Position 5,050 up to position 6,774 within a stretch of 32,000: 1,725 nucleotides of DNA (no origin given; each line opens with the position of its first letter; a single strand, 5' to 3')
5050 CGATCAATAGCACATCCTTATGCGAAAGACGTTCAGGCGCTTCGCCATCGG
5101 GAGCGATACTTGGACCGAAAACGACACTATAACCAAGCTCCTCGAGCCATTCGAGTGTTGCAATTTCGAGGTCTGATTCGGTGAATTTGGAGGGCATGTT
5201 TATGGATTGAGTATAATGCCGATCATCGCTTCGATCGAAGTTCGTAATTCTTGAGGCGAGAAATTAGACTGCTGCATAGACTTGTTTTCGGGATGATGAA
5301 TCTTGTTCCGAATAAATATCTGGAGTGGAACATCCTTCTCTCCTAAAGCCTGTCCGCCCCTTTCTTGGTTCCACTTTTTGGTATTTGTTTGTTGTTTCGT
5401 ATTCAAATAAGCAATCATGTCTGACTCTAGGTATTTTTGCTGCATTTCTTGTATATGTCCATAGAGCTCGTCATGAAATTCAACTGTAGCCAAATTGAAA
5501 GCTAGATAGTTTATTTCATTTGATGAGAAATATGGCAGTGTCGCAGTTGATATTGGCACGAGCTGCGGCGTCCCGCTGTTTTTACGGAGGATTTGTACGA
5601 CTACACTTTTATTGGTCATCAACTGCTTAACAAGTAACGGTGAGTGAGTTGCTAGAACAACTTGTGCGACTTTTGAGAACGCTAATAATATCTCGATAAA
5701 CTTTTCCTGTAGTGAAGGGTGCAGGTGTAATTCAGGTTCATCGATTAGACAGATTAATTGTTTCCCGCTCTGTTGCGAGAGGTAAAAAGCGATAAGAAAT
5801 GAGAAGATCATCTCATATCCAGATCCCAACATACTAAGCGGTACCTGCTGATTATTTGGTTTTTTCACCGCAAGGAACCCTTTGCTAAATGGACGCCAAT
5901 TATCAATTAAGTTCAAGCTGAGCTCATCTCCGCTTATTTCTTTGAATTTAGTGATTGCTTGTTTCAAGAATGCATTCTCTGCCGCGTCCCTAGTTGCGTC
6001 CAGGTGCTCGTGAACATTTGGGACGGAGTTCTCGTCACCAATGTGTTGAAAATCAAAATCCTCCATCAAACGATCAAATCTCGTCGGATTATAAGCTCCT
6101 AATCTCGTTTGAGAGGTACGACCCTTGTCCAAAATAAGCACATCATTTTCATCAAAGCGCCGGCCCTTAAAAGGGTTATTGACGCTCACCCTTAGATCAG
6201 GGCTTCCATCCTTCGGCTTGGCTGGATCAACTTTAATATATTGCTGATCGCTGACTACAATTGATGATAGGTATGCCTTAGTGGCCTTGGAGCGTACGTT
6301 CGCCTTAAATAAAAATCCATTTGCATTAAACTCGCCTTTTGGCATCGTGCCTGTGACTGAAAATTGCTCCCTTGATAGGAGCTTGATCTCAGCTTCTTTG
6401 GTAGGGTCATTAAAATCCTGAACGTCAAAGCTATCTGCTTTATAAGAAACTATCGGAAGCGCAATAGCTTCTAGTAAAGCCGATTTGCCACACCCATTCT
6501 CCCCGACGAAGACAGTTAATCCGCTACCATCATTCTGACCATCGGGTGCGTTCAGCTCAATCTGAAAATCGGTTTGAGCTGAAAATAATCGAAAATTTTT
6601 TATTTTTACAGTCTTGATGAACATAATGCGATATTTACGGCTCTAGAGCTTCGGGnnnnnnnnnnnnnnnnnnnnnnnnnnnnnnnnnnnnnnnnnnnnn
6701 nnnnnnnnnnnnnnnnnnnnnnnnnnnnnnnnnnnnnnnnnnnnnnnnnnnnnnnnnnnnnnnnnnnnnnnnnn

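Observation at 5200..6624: ABC-type ATPase with a C-terminal RNxxxH (HEPN-like) tail in the PrrC position between hsdS and hsdR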

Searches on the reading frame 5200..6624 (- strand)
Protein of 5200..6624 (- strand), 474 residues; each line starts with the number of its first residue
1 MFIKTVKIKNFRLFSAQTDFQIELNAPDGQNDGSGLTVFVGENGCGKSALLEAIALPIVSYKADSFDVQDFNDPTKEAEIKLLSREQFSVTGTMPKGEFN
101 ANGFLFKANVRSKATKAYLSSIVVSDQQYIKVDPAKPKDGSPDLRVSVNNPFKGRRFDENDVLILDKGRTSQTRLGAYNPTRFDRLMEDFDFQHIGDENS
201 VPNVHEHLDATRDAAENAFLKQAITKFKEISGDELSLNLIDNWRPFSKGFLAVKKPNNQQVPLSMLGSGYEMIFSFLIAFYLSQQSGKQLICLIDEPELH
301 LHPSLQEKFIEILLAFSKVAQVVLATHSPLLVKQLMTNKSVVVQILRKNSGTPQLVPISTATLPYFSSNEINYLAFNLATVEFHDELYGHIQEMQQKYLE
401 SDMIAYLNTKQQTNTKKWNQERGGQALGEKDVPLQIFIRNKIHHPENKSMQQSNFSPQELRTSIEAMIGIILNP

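Call 3: search_protein_families(library=pfam, proteins=[window:5200-6624:-], max_evalue=0.1)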
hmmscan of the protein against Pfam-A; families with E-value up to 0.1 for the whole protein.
window:5200-6624:- (474 aa): 9 families
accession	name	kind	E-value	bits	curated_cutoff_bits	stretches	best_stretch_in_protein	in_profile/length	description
PF13175.12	AAA_15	-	4.6e-29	102.6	32.1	2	205-332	253-374/374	AAA ATPase domain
PF13304.12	AAA_21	-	1e-21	78.7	27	1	36-332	1-303/304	AAA domain, putative AbiEii toxin, Type IV TA system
PF13476.12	AAA_23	-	1.5e-11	45.7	27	1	6-57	2-42/201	AAA domain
PF02463.25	SMC_N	-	2.1e-08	34.3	40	1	3-341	2-211/220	RecF/RecN/SMC N terminal domain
PF11398.14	DUF2813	-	1.9e-06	28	21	1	36-78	24-67/372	Protein of unknown function (DUF2813)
PF00005.33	ABC_tran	-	0.0012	19.9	25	1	36-58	13-35/137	ABC transporter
PF13555.12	AAA_29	-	0.0025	18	27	1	34-59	22-47/61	P-loop containing region of AAA domain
PF13401.12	AAA_22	-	0.033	14.9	27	0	33-60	4-31/130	AAA domain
PF05729.18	NACHT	-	0.096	12.9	26.7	0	37-60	3-26/167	NACHT domain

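Call 4: search_protein_families(library=padloc, proteins=[window:5200-6624:-], max_evalue=0.1)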
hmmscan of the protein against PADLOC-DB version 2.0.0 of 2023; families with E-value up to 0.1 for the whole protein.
window:5200-6624:- (474 aa): 181 families (the best 25 are shown)
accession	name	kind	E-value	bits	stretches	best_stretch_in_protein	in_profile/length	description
PDLC02979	AriA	-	1.5e-30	105.3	1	1-332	1-373/373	-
PDLC02980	AriA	-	1.2e-22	79.3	1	36-332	1-303/304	-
PDLC00099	GajA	-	2.9e-22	77.4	2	281-342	291-354/626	AAA ATPase domain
PDLC00283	PtuA1|PtuA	-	4.6e-22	76.7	2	253-348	263-360/448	AAA ATPase domain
PDLC00304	PtuA1|PtuA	-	7.8e-22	76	1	1-343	10-342/444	AAA ATPase domain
PDLC00271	PtuA1|PtuA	-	1.8e-21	75.2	2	291-349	281-336/421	AAA ATPase domain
PDLC00069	GajA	-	3.8e-21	73.2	2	1-81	1-70/687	AAA ATPase domain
PDLC02358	Old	-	6.6e-21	72.7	2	284-359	280-355/578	Old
PDLC02981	AriAB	-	7.5e-21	72.5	2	276-347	318-392/694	-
PDLC00278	PtuA1|PtuA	-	8.5e-21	72.7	2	251-352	239-343/436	AAA ATPase domain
PDLC03878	NsnB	-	2.5e-20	71.5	1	3-335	2-284/345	-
PDLC02915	ATPase-Toprim_I-B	-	2.1e-19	67.8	2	280-349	247-318/623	-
PDLC00267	PtuA1|PtuA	-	4.7e-19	66.8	1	1-344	1-341/438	AAA ATPase domain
PDLC00091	GajA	-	4.7e-19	66.6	2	290-368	298-374/627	AAA ATPase domain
PDLC00295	PtuA1|PtuA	-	7.9e-19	66.1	2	258-365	251-365/451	AAA ATPase domain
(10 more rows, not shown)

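Call 5: search_protein_families(library=ncbifam, proteins=[window:5200-6624:-], max_evalue=0.1)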
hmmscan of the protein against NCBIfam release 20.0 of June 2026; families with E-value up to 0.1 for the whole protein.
window:5200-6624:- (474 aa): 33 families (the best 25 are shown)
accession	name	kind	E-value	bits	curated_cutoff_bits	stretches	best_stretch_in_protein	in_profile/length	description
NF041760.1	PtuA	equivalog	1.1e-16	60.9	500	2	291-352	379-438/524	retron Ec78 anti-phage system effector ATPase PtuA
NF038234.1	retron_eff_Eco8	equivalog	1.1e-12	47.5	250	1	278-341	262-334/679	retron Eco8 family effector endonuclease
NF047739.1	antiphage_MADS3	equivalog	2.9e-12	46.5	420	1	249-344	300-391/427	methylation-associated defense system AAA family ATPase MAD3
TIGR04435.1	restrict_AAA_1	hypoth_equivalog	2.8e-10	39.5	300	2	288-378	418-514/568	restriction system-associated AAA family ATPase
TIGR00611.2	recf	equivalog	1.4e-06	27.7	172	1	32-56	20-43/339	DNA replication/repair protein RecF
NF000355.4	ribo_prot_ABC_F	equivalog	4.5e-05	22.5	380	1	39-56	33-50/499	ribosomal protection-like ABC-F family protein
TIGR03608.1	L_ocin_972_ABC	subfamily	0.00011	21.7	254.85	0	37-87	27-77/206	putative bacteriocin export ABC transporter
TIGR02857.1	CydD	equivalog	0.00016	20.8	435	1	290-334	478-522/529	thiol reductant ABC exporter subunit CydD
NF003034.1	PRK03918.1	equivalog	0.00017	19.7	700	1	1-59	1-48/878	DNA double-strand break repair ATPase Rad50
NF040873.1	AztA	equivalog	0.00025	20.6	220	1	34-55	18-39/191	zinc ABC transporter ATP-binding protein AztA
NF010068.0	PRK13548.1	equivalog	0.00041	19.5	261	1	35-58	32-55/261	heme ABC transporter ATP-binding protein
TIGR02868.1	CydC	equivalog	0.00069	18.4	329.05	1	291-329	492-530/530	thiol reductant ABC exporter subunit CydC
NF010680.0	PRK14079.1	equivalog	0.0027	16.7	386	1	30-57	19-46/349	recombination protein F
NF045780.1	TrlF_fam_ATP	equivalog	0.0033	16.2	350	1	34-80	309-362/944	TrlF family AAA-like ATPase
NF010860.0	PRK14267.1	equivalog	0.0036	17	412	0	288-330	167-209/253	phosphate ABC transporter ATP-binding protein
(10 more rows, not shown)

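Call 6: find_homologous_proteins(query=window:5200-6624:-)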
Query window:5200-6624:- (474 aa): 1090 proteins with E <= 0.001 among 6643 candidates; the best 120 are listed.
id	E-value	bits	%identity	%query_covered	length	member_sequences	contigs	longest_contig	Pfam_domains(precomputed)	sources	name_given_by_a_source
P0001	0.0e+0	1060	100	100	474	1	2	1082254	PF11398.15,PF13175.13,PF13476.13,PF02463.26,PF13304.13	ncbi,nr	ncbi:AAA family ATPase [Candidatus Uhrbacteria bacterium]|nr:MAG: AAA family ATPase [Candidatus Uhrb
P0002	2.7e-239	813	76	100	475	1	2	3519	PF13175.13,PF13476.13,PF02463.26,PF13304.13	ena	-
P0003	2.1e-219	747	68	99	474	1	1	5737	PF13175.13,PF13476.13,PF02463.26,PF13304.13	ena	-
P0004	1.0e-217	742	69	100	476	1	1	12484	PF11398.15,PF13175.13,PF13476.13,PF02463.26,PF13304.13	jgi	jgi:AAA15 family ATPase/GTPase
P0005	9.3e-217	738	69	100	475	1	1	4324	PF11398.15,PF13175.13,PF13476.13,PF02463.26,PF13304.13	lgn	-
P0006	9.6e-216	735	68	100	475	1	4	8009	PF11398.15,PF13175.13,PF13476.13,PF02463.26,PF13304.13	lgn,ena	-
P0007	3.8e-213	727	68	100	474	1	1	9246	PF11398.15,PF00005.34,PF13175.13,PF13476.13,PF13555.13,PF02463.26,PF13304.13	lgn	-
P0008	1.7e-212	724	66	100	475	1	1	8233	PF13175.13,PF13476.13,PF02463.26,PF13304.13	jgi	jgi:predicted ATP-dependent endonuclease of OLD family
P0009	3.9e-212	723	66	99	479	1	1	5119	PF13175.13,PF13476.13,PF02463.26,PF13304.13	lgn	-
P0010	7.4e-212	722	68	100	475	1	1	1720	PF13175.13,PF13476.13,PF02463.26,PF13304.13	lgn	-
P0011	3.5e-211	720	68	100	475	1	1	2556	PF13175.13,PF13476.13,PF02463.26,PF13304.13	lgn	-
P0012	2.9e-210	717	69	100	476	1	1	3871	PF13175.13,PF13476.13,PF02463.26,PF13304.13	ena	-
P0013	1.6e-208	711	67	100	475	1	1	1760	PF13175.13,PF13476.13,PF02463.26,PF13304.13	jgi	jgi:AAA15 family ATPase/GTPase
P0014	1.9e-208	711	67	100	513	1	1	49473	PF11398.15,PF13175.13,PF13476.13,PF02463.26,PF13304.13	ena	-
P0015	3.5e-207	707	66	100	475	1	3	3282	PF11398.15,PF13175.13,PF13476.13,PF02463.26,PF13304.13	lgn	-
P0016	2.4e-206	704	67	100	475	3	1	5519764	PF13175.13,PF13476.13,PF02463.26,PF13304.13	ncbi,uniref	ncbi:AAA family ATPase [Tunturiibacter lichenicola]|uniref:AAA family ATPase n=1 Tax=Tunturiibacter 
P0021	3.9e-179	614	59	99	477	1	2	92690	PF11398.15,PF13175.13,PF13476.13,PF02463.26,PF13304.13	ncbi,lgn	-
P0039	1.6e-161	556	56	100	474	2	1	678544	PF11398.15,PF13175.13,PF13476.13,PF02463.26,PF13304.13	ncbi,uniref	ncbi:MAG: AAA family ATPase [Ekhidna sp.]|uniref:AAA family ATPase n=1 Tax=Ekhidna sp. TaxID=2608089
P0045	5.5e-159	548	56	99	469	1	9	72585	PF11398.15,PF13175.13,PF13476.13,PF02463.26,PF13304.13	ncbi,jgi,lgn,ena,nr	ncbi:MAG: hypothetical protein US63_C0005G0023 [Candidatus Moranbacteria bacterium GW2011_GWC2_37_8]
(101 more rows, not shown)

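Call 7: search_solved_structures(query=window:5200-6624:-, max_evalue=1)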
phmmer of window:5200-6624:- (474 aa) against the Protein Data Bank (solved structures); distinct sequences matched with E-value up to 1: 45.
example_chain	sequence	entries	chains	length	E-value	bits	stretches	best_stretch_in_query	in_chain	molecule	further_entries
9n69_A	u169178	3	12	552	6.9e-09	38.4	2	291-341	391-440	AAA family ATPase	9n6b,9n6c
8ux9_B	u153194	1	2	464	1.6e-07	33.9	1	251-332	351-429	AriA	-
8v45_A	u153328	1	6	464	1.6e-07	33.9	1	251-332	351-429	AriA antitoxin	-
8v46_A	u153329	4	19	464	4.1e-07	32.6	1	251-332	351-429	AriA antitoxin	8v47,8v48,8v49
22bu_B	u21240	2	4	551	9.1e-07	31.4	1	287-350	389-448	AAA family ATPase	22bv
6p74_A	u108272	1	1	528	1e-06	31.2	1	233-348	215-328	Putative ATP-dependent endonuclease of the OLD family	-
9e8z_C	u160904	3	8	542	3.7e-06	29.4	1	291-333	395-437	Retron Ec83 probable ATPase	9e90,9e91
9u9y_A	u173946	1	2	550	3.8e-06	29.4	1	287-334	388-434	AAA family ATPase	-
9kjx_B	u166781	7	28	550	9.8e-06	28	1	287-334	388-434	AAA family ATPase | Retron I-A effector PtuA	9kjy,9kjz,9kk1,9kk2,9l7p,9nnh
22et_E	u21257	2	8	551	1.1e-05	27.9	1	287-350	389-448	PtuA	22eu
9vkz_A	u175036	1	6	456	1.3e-05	27.7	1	287-334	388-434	Retron Ec78 probable ATPase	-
9vh1_D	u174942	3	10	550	2e-05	27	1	287-334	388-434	Retron Ec78 probable ATPase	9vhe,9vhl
8ee4_A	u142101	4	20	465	2.2e-05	26.9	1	288-359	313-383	PtuA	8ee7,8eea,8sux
9nnb_C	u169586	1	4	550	2.6e-05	26.6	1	287-334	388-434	Retron I-A effector PtuA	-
9nnk_C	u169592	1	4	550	3e-05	26.4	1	290-334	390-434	Retreon I-A effector PtuA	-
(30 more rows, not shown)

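Call 13: find_related_loci(query=A1, collection=genome_contigs, flank=8000)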
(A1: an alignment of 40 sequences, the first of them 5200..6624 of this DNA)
Query A1 (474 aa) in genome_contigs; peptide patterns used: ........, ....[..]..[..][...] (x = any residue, [..] = any of these).
600 stretches matched a pattern (row limit reached: there are more); 29 encode a relative of the query (tblastn E <= 1e-3); 29 distinct loci.
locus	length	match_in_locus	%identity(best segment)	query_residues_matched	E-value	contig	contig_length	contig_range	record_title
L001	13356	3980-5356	46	1-467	2e-138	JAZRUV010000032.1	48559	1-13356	MAG: Clostridia bacterium isolate T1900045336_YK20190025.MAGScoT_cleanbin_000020 SGB_6603_k141_224005, whole genome shot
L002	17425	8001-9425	67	1-474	0e+0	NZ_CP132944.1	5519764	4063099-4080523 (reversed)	Tunturiibacter lichenicola strain MP8S11 chromosome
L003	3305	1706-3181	32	1-471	9e-40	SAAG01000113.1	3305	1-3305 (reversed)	MAG: Candidatus Gracilibacteria bacterium isolate INTA.CYC.027 contig-100_28268, whole genome shotgun sequence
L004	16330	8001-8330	30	251-362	6e-10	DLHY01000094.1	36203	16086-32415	MAG TPA_asm: Chloracidobacterium sp. UBA7656 UBA7656_contig_286, whole genome shotgun sequence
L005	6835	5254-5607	30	249-354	1e-9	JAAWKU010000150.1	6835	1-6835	MAG: Lachnospiraceae bacterium isolate ABMPRH_255_1 SL341412_scaffold_11796, whole genome shotgun sequence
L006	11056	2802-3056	34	258-343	1e-8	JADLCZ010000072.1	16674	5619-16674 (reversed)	MAG: Candidatus Nomurabacteria bacterium isolate SJ250 c_000001359611, whole genome shotgun sequence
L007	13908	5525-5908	33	225-333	3e-7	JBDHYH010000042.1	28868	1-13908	MAG: Chitinophagaceae bacterium isolate AS-MESO-3CA.304 NODE_6765_length_28868_cov_4.697023, whole genome shotgun sequen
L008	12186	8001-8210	36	275-347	1e-6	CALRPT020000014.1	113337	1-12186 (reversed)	MAG: Variovorax paradoxus isolate JJ-KL17-317-1-m1-bin274 genome assembly, contig: JJ-ST95-70-C35, whole genome shotgun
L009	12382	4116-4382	34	242-328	2e-6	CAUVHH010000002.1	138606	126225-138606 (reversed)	MAG TPA_asm: uncultured Candidatus Saccharibacteria bacterium isolate SRR23388446_bin.39_MetaWRAP_v1.3_MAG genome assemb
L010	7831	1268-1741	48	34-332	3e-6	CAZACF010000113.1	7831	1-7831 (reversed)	MAG TPA_asm: uncultured Syntrophomonas sp. isolate SRP192927_co5_859 genome assembly, contig: NODE_17724_length_7831_cov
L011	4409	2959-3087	46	1-54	3e-6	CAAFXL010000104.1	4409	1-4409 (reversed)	MAG TPA_asm: uncultured Ruminobacter sp., isolate HGM20899, WGS project CAAFXL010000000 data, contig: SRS475647_99_k119_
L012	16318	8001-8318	25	254-341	7e-6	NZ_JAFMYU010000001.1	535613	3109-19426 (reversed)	Fibrella aquatilis strain HMF5036 1, whole genome shotgun sequence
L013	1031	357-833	37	36-332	4e-6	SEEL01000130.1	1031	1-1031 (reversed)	MAG: Hyphomicrobiales bacterium isolate PMG_193 scaffold_362417, whole genome shotgun sequence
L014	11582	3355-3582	30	259-334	7e-6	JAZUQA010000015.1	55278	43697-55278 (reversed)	MAG: Acutalibacteraceae bacterium isolate T1900044861_TS20190327.MAGScoT_cleanbin_000010 SGB_3101_k141_2320886, whole ge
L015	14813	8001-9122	36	1-356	8e-6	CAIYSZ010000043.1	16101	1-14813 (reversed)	MAG: uncultured proteobacterium isolate I3b_bin-080 genome assembly, contig: bin-080:043/116, whole genome shotgun seque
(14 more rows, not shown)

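Call 15: find_encoding_contigs(protein=P0039, flank=8000, max_places=2)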
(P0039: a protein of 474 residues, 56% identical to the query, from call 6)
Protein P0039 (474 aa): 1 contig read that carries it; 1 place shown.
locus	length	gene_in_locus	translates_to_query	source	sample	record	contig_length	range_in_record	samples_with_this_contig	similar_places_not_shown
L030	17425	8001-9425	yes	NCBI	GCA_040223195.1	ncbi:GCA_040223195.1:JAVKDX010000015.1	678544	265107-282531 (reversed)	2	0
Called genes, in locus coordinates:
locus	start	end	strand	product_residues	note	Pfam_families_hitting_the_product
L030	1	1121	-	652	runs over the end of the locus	PF00665:rve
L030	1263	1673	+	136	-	-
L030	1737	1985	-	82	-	PF12844:HTH_19, PF13560:HTH_31, PF01381:HTH_3, PF13443:HTH_26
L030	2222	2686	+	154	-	-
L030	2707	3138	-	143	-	-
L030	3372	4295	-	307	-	-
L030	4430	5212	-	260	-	-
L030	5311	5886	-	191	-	-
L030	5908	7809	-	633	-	PF02463:SMC_N (faint), PF13476:AAA_23 (weak), PF13304:AAA_21, PF13175:AAA_15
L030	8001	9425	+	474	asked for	PF02463:SMC_N (faint), PF11398:DUF2813 (faint), PF13175:AAA_15, PF13476:AAA_23, PF13304:AAA_21, PF13175:AAA_15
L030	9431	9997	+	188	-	PF00239:Resolvase, PF02796:HTH_7 (weak)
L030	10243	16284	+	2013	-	PF24883:NPHP3_N (weak)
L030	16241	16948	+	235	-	-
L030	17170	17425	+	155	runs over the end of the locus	-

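Call 16: find_encoding_contigs(protein=P0016, flank=8000, max_places=2)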
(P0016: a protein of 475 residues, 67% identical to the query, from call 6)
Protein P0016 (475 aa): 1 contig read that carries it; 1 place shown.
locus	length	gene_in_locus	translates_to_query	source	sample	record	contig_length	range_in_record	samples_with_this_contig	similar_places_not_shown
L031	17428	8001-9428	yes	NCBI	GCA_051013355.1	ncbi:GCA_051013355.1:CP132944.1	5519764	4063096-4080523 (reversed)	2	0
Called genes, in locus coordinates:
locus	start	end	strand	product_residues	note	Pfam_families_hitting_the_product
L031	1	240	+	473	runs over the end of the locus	PF00483:NTP_transferase, PF01128:IspD (weak), PF02348:CTP_transf_3 (weak), PF12804:NTP_transf_3, PF25084:LbH_EIF2B, PF25087:GMPPB_C (weak), PF00132:Hexapep, PF14602:Hexapep_2 (weak)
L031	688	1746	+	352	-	PF00072:Response_reg, PF13487:HD_5, PF01966:HD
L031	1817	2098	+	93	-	PF01329:Pterin_4a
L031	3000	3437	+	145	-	PF13798:PCYCGC (weak)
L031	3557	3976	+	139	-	PF00892:EamA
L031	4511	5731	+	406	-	PF00589:Phage_integrase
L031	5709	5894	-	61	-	-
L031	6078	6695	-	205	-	PF03703:bPH_2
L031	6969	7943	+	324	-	-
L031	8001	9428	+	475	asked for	PF02463:SMC_N (faint), PF13175:AAA_15, PF13476:AAA_23 (weak), PF13304:AAA_21, PF13175:AAA_15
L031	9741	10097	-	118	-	-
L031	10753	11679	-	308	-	-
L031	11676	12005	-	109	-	PF03551:PadR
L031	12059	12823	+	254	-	PF00005:ABC_tran, PF13304:AAA_21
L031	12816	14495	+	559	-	-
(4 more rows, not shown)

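Call 17: find_encoding_contigs(protein=P0021, flank=8000, max_places=2)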
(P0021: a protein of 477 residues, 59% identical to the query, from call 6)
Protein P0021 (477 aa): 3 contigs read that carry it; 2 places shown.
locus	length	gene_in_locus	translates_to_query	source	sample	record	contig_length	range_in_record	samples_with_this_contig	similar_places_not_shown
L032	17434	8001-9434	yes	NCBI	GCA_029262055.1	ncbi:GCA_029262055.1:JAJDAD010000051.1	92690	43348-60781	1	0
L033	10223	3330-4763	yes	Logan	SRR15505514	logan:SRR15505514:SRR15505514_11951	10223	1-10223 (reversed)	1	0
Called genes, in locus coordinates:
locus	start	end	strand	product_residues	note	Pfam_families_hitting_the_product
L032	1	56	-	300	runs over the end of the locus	PF12697:Abhydrolase_6, PF00561:Abhydrolase_1, PF12146:Hydrolase_4, PF03096:Ndr (weak)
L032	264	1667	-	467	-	PF01553:Acyltransferase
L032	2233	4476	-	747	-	PF00403:HMA, PF08282:Hydrolase_3 (faint), PF00122:E1-E2_ATPase, PF00702:Hydrolase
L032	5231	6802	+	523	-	PF12161:HsdM_N, PF02384:N6_Mtase, PF05175:MTS (weak)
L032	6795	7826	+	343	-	PF01420:Methylase_S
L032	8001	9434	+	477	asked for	PF02463:SMC_N (faint), PF13175:AAA_15, PF13476:AAA_23 (weak), PF11398:DUF2813 (faint), PF13304:AAA_21, PF13175:AAA_15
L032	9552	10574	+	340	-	PF13310:Virulence_RhuM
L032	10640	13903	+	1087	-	PF04313:HSDR_N, PF04851:ResIII, PF18766:SWI2_SNF2, PF22679:T1R_D3-like, PF11867:T1RH-like_C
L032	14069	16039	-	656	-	PF13229:Beta_helix (weak), PF18962:Por_Secre_tail (weak), PF13860:FlgD_ig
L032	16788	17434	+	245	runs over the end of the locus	-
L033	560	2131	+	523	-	PF12161:HsdM_N, PF02384:N6_Mtase, PF05175:MTS (weak)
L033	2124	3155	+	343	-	PF01420:Methylase_S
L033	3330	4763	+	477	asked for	PF02463:SMC_N (faint), PF13175:AAA_15, PF13476:AAA_23 (weak), PF11398:DUF2813 (faint), PF13304:AAA_21, PF13175:AAA_15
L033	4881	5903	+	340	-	PF13310:Virulence_RhuM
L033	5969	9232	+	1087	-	PF04313:HSDR_N, PF04851:ResIII, PF18766:SWI2_SNF2, PF22679:T1R_D3-like, PF11867:T1RH-like_C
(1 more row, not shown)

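Call 18: find_encoding_contigs(protein=P0045, flank=8000, max_places=3)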
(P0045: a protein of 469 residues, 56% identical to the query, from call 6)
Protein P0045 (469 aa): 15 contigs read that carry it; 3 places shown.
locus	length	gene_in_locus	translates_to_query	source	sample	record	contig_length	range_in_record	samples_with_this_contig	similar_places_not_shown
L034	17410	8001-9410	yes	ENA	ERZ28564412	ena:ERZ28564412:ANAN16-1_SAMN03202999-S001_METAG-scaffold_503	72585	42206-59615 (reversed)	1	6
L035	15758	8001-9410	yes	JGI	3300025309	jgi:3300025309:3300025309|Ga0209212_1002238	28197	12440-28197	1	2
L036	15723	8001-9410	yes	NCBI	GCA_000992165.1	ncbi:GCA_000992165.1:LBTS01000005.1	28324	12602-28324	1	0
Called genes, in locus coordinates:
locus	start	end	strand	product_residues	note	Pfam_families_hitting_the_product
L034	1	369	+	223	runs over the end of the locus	PF20582:UPF0758_N, PF04002:RadC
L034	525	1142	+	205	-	PF01936:NYN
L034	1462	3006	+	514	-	PF12161:HsdM_N, PF02384:N6_Mtase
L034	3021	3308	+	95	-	-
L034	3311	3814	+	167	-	-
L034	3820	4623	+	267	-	-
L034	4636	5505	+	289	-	-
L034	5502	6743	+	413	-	PF01420:Methylase_S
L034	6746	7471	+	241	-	PF00211:Guanylate_cyc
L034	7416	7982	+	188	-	PF18967:PycTM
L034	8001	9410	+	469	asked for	PF02463:SMC_N (faint), PF13175:AAA_15, PF13476:AAA_23 (faint), PF11398:DUF2813 (faint), PF13175:AAA_15, PF13304:AAA_21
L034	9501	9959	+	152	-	-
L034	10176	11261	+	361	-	PF13784:Fic_N, PF02661:Fic, PF21248:SoFic-like_C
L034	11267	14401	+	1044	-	PF04313:HSDR_N, PF04851:ResIII, PF18766:SWI2_SNF2, PF22679:T1R_D3-like, PF11867:T1RH-like_C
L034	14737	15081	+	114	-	-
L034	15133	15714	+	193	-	PF20803:PaaX_M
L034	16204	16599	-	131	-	-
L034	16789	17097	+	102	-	-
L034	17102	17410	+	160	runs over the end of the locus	PF00588:SpoU_methylase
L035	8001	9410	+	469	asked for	PF02463:SMC_N (faint), PF13175:AAA_15, PF13476:AAA_23 (faint), PF11398:DUF2813 (faint), PF13175:AAA_15, PF13304:AAA_21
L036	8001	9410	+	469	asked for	PF02463:SMC_N (faint), PF13175:AAA_15, PF13476:AAA_23 (faint), PF11398:DUF2813 (faint), PF13175:AAA_15, PF13304:AAA_21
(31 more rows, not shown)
